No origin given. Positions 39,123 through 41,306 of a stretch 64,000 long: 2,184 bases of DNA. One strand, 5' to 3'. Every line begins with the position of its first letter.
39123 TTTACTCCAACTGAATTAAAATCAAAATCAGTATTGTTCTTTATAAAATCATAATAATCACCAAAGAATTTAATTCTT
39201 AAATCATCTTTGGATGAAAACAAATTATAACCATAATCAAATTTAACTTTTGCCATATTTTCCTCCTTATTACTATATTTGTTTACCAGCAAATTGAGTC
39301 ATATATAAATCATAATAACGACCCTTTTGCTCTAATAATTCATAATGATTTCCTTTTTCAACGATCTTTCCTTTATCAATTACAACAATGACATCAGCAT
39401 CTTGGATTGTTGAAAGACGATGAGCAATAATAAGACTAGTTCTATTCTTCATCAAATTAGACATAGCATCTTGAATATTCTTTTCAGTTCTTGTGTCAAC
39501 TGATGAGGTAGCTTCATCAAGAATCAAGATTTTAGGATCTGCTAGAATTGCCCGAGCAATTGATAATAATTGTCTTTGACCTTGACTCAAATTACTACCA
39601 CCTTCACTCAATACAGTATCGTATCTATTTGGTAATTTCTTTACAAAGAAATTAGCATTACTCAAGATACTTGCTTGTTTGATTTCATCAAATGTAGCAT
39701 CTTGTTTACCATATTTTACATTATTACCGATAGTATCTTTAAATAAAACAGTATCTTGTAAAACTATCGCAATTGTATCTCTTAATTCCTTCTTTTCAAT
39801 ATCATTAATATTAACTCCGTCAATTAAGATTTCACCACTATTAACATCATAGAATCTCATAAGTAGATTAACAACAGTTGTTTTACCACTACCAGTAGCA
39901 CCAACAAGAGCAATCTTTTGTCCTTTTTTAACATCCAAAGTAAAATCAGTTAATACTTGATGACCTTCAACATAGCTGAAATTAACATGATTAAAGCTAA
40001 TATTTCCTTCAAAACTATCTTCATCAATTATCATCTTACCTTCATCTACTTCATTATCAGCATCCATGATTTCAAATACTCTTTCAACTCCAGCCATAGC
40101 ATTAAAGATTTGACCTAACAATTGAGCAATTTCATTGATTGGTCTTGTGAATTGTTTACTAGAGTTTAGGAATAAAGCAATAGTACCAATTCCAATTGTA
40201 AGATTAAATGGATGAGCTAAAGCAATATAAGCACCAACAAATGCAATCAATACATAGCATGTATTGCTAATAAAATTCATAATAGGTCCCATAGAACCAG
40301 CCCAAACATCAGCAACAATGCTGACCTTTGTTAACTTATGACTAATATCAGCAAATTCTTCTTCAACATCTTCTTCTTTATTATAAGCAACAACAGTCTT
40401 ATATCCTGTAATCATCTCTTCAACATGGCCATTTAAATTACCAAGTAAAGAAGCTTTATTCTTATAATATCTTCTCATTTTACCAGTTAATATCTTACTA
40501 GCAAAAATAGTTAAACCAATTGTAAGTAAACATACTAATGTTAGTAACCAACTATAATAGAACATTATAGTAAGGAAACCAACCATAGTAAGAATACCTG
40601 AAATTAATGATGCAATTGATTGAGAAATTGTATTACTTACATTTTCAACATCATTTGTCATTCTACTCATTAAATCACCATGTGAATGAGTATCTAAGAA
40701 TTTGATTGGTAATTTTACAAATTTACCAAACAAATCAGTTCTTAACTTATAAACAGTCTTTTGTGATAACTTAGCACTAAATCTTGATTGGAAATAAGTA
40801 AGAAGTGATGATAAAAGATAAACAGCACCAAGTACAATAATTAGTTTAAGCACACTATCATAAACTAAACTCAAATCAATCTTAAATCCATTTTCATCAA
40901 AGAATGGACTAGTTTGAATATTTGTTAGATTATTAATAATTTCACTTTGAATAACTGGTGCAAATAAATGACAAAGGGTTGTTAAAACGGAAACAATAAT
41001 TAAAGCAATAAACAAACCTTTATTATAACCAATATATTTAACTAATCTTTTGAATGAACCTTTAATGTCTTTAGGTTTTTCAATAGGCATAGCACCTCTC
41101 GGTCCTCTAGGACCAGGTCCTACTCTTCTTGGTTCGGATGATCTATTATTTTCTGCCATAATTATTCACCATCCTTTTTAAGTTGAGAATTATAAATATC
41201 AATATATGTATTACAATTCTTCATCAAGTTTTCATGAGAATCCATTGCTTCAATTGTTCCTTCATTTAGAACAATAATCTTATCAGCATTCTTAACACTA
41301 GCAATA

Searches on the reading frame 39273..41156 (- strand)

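Call 68: search_protein_families(library=pfam, proteins=[window:39273-41156:-], max_evalue=0.00001)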
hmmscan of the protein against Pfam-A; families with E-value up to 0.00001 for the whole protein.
window:39273-41156:- (627 aa): 2 families
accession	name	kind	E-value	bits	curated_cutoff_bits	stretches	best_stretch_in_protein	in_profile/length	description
PF00664.28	ABC_membrane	-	1.2e-55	189.6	28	1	50-331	2-265/274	ABC transporter transmembrane region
PF00005.33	ABC_tran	-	6.5e-31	108.2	25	1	402-551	1-137/137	ABC transporter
